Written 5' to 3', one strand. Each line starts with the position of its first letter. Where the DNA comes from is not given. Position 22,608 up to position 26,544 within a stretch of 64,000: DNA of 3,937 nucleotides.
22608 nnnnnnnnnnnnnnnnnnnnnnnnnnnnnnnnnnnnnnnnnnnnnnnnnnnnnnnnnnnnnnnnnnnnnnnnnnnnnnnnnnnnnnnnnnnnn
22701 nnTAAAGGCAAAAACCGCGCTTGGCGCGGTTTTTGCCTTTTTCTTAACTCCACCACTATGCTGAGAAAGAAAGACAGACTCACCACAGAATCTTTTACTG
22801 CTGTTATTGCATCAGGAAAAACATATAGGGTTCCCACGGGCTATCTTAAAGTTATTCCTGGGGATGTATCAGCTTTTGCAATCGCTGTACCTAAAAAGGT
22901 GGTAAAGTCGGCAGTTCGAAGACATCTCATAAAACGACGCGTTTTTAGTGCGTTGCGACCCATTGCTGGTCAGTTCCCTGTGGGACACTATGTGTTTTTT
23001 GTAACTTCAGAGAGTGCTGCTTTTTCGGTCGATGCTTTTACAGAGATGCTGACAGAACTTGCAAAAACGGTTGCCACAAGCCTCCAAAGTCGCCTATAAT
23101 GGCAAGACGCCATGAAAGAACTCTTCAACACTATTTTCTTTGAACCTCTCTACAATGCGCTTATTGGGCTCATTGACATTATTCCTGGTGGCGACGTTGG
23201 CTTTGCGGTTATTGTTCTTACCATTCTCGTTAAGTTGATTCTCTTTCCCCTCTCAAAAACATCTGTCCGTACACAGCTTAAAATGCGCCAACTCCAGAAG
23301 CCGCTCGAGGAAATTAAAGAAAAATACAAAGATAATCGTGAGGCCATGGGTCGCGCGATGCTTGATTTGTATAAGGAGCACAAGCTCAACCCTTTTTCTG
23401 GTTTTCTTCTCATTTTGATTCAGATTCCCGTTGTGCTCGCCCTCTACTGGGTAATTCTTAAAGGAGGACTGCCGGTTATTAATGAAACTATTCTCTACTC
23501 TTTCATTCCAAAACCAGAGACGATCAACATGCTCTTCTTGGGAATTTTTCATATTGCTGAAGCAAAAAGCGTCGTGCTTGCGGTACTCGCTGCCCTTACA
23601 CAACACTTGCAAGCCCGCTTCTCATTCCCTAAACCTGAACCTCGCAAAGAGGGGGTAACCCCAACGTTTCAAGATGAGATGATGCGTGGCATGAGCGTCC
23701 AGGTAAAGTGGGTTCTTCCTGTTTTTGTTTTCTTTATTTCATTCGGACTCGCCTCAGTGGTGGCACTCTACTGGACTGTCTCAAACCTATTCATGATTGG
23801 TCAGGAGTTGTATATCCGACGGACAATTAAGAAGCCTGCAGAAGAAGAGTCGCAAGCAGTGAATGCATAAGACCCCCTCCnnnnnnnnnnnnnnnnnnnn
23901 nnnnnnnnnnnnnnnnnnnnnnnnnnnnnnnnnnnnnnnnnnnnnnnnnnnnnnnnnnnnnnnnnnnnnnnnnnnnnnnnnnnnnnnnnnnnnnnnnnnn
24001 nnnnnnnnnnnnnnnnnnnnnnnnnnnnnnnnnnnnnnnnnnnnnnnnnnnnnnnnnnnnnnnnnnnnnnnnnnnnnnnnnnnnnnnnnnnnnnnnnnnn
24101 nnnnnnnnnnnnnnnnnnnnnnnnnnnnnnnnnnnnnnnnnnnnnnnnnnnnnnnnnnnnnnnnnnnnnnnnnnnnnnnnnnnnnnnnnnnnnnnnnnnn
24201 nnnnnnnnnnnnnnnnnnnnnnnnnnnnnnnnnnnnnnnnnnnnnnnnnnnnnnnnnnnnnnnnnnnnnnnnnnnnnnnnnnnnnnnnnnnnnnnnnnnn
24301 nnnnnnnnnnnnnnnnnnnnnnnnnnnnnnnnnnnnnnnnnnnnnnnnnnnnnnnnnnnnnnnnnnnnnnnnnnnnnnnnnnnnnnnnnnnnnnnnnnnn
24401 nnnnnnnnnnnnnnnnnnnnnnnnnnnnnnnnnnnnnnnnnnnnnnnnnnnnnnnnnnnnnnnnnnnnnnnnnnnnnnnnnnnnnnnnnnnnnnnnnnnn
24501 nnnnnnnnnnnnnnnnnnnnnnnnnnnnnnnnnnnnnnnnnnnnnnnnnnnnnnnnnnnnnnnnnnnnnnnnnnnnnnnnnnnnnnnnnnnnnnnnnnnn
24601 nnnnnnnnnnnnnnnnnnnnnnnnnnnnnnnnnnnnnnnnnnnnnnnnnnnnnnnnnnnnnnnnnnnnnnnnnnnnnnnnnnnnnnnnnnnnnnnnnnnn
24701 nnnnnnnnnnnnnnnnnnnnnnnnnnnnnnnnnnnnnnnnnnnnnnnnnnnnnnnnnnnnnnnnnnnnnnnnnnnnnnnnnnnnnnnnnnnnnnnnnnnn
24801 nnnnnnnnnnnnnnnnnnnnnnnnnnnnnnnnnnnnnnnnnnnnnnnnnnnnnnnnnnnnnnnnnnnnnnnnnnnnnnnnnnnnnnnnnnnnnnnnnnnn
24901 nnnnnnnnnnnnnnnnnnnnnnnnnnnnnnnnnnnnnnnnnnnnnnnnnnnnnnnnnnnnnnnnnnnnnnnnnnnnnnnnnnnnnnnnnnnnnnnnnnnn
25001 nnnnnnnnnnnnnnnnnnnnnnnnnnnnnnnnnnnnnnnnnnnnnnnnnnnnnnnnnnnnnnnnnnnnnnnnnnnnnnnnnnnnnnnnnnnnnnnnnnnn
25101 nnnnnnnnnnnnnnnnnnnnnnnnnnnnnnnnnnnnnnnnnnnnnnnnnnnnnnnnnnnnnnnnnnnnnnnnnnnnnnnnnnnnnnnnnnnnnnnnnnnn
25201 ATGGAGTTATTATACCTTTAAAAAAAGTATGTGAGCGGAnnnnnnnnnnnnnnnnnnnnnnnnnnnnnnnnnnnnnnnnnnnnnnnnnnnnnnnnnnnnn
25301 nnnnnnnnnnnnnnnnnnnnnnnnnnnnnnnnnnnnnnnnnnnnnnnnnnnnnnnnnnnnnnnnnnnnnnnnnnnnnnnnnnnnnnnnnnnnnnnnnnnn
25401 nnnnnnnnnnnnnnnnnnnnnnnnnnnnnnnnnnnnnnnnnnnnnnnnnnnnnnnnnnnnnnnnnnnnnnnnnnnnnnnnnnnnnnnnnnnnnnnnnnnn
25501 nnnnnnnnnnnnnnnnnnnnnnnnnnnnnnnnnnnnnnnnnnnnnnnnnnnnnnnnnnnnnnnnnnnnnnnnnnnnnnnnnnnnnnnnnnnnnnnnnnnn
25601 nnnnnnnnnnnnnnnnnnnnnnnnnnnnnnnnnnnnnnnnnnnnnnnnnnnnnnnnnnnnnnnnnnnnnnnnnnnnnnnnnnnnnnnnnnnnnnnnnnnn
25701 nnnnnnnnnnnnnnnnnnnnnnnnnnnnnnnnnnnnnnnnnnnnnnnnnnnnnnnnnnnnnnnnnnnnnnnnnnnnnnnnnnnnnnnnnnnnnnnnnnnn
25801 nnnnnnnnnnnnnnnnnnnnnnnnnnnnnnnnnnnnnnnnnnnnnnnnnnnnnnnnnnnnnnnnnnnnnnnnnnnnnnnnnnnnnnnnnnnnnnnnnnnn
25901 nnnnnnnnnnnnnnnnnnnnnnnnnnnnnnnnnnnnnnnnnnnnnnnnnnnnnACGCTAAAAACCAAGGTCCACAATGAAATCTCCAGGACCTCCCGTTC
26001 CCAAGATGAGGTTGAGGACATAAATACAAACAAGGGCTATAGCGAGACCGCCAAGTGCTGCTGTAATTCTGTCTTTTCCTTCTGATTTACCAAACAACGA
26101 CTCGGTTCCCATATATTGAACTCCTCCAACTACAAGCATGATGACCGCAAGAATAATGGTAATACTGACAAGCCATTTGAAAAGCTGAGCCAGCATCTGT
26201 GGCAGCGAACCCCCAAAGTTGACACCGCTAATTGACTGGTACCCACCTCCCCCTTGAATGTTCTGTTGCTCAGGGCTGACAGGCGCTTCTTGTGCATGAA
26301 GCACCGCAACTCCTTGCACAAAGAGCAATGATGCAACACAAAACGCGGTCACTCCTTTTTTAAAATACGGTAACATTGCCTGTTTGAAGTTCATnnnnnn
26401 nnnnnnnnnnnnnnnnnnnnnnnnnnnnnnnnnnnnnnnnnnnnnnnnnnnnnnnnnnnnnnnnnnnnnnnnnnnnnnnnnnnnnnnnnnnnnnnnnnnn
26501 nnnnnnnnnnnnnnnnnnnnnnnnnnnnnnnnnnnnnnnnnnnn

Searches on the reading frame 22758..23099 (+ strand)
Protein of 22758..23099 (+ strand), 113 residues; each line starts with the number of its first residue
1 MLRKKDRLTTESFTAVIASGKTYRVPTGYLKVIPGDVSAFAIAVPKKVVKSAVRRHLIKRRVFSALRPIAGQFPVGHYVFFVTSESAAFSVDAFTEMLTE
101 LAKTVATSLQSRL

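Call 22: search_protein_families(library=pfam, proteins=[window:22758-23099:+], max_evalue=0.00001)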
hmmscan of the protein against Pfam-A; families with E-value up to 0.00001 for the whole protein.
window:22758-23099:+ (113 aa): 1 family
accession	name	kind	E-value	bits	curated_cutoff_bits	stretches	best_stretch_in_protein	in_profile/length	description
PF00825.24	Ribonuclease_P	-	9e-12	45.4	22.3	1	3-104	2-107/109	Ribonuclease P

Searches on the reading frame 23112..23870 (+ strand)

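Call 22: search_protein_families(library=pfam, proteins=[window:23112-23870:+], max_evalue=0.00001)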
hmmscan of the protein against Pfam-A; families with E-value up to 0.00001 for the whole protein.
window:23112-23870:+ (252 aa): 1 family
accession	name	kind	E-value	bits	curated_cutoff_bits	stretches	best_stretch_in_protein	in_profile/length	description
PF02096.25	60KD_IMP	-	3.3e-44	151.2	35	1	30-237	2-163/163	60Kd inner membrane protein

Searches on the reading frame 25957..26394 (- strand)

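Call 22: search_protein_families(library=pfam, proteins=[window:25957-26394:-], max_evalue=0.00001)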
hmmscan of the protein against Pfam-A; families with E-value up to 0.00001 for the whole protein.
window:25957-26394:- (145 aa): 1 family
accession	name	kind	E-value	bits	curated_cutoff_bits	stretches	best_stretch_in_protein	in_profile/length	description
PF18895.5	T4SS_pilin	-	1e-06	29.1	26.6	1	61-132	2-69/71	Type IV secretion system pilin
